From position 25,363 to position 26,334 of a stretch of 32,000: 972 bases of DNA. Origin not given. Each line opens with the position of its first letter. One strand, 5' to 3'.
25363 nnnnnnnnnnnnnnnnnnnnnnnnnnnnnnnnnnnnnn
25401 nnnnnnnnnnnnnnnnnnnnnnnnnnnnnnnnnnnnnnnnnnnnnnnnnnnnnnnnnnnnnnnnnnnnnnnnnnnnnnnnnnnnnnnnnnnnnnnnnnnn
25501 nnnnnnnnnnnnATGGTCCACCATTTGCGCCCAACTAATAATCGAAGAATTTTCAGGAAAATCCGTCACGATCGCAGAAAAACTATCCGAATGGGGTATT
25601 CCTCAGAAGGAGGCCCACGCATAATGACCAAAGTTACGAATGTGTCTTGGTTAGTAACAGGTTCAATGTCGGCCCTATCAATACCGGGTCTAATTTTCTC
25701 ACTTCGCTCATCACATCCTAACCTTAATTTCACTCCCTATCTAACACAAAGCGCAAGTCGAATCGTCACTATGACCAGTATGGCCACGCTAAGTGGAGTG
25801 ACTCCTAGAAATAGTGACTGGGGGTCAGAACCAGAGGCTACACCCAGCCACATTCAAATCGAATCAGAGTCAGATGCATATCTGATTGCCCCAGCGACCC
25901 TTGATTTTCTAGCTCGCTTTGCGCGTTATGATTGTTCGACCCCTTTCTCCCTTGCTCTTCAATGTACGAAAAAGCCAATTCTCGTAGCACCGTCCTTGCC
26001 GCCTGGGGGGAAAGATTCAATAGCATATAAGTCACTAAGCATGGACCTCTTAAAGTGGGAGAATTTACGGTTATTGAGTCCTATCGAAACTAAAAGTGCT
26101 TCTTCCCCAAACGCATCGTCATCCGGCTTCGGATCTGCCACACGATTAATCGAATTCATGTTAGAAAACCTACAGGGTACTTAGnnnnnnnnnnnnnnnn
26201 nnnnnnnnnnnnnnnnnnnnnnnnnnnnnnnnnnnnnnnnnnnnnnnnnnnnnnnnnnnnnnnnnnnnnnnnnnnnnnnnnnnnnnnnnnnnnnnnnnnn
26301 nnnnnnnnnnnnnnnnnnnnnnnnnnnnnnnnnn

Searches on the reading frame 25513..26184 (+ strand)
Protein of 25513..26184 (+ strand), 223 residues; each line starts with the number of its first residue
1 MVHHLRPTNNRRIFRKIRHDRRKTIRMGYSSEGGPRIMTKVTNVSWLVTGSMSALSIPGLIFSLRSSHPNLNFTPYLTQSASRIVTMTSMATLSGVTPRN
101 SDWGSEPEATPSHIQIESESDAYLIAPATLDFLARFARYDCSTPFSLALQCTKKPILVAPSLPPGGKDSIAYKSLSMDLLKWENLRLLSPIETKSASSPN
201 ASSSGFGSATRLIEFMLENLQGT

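Call 5: search_protein_families(library=pfam, proteins=[window:25513-26184:+], max_evalue=0.01)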
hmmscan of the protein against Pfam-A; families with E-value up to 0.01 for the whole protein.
window:25513-26184:+ (223 aa): 1 family
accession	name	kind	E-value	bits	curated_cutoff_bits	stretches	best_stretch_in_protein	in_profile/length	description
PF02441.25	Flavoprotein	-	5.5e-10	39.5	22.7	1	43-159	2-104/162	Flavoprotein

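Call 23: search_solved_structures(query=window:25624-26184:+, max_evalue=0.01)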
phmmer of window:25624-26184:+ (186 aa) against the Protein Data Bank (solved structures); distinct sequences matched with E-value up to 0.01: 4.
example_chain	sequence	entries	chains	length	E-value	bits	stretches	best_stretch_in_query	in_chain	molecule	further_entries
6jdd_A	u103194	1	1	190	9.3e-11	45.1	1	11-134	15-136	Cypemycin cysteine dehydrogenase (decarboxylating)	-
6jls_A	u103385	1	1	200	4.8e-07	33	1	9-156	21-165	Putative flavoprotein decarboxylase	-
7cfu_F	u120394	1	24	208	7.7e-07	32.3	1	7-163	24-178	DNA/pantothenate metabolism flavoprotein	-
6tgv_A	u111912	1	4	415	0.0023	21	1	34-125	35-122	Coenzyme A biosynthesis bifunctional protein CoaBC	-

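Call 24: search_protein_families(library=ncbifam, proteins=[window:25624-26184:+], max_evalue=1)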
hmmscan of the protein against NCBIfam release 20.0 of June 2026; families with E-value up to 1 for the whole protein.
window:25624-26184:+ (186 aa): 4 families
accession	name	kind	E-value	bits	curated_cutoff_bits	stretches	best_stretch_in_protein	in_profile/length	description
NF033753.1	RiPP_decarbCypD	equivalog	2.7e-16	59.4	215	1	9-170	12-170/182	CypD family RiPP peptide-cysteine decarboxylase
TIGR00521.1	coaBC_dfp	equivalog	3.3e-14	52.7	219.7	1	9-159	8-155/392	bifunctional phosphopantothenoylcysteine decarboxylase/phosphopantothenate--cysteine ligase CoaBC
TIGR02113.1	coaC_strep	equivalog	0.00021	21.2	261.4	1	9-125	5-121/177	phosphopantothenoylcysteine decarboxylase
TIGR03036.1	trp_2_3_diox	equivalog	0.12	11.8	390.7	1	144-182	83-122/264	tryptophan 2,3-dioxygenase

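Call 103: search_solved_structures(query=window:25624-26184:+, max_evalue=0.0001, show_alignments=3)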
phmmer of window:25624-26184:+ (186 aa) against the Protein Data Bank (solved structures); distinct sequences matched with E-value up to 0.0001: 3.
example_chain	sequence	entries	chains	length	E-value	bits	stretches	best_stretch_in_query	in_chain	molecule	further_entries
6jdd_A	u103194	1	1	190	9.3e-11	45.1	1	11-134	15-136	Cypemycin cysteine dehydrogenase (decarboxylating)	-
6jls_A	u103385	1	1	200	4.8e-07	33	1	9-156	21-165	Putative flavoprotein decarboxylase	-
7cfu_F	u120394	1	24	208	7.7e-07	32.3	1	7-163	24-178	DNA/pantothenate metabolism flavoprotein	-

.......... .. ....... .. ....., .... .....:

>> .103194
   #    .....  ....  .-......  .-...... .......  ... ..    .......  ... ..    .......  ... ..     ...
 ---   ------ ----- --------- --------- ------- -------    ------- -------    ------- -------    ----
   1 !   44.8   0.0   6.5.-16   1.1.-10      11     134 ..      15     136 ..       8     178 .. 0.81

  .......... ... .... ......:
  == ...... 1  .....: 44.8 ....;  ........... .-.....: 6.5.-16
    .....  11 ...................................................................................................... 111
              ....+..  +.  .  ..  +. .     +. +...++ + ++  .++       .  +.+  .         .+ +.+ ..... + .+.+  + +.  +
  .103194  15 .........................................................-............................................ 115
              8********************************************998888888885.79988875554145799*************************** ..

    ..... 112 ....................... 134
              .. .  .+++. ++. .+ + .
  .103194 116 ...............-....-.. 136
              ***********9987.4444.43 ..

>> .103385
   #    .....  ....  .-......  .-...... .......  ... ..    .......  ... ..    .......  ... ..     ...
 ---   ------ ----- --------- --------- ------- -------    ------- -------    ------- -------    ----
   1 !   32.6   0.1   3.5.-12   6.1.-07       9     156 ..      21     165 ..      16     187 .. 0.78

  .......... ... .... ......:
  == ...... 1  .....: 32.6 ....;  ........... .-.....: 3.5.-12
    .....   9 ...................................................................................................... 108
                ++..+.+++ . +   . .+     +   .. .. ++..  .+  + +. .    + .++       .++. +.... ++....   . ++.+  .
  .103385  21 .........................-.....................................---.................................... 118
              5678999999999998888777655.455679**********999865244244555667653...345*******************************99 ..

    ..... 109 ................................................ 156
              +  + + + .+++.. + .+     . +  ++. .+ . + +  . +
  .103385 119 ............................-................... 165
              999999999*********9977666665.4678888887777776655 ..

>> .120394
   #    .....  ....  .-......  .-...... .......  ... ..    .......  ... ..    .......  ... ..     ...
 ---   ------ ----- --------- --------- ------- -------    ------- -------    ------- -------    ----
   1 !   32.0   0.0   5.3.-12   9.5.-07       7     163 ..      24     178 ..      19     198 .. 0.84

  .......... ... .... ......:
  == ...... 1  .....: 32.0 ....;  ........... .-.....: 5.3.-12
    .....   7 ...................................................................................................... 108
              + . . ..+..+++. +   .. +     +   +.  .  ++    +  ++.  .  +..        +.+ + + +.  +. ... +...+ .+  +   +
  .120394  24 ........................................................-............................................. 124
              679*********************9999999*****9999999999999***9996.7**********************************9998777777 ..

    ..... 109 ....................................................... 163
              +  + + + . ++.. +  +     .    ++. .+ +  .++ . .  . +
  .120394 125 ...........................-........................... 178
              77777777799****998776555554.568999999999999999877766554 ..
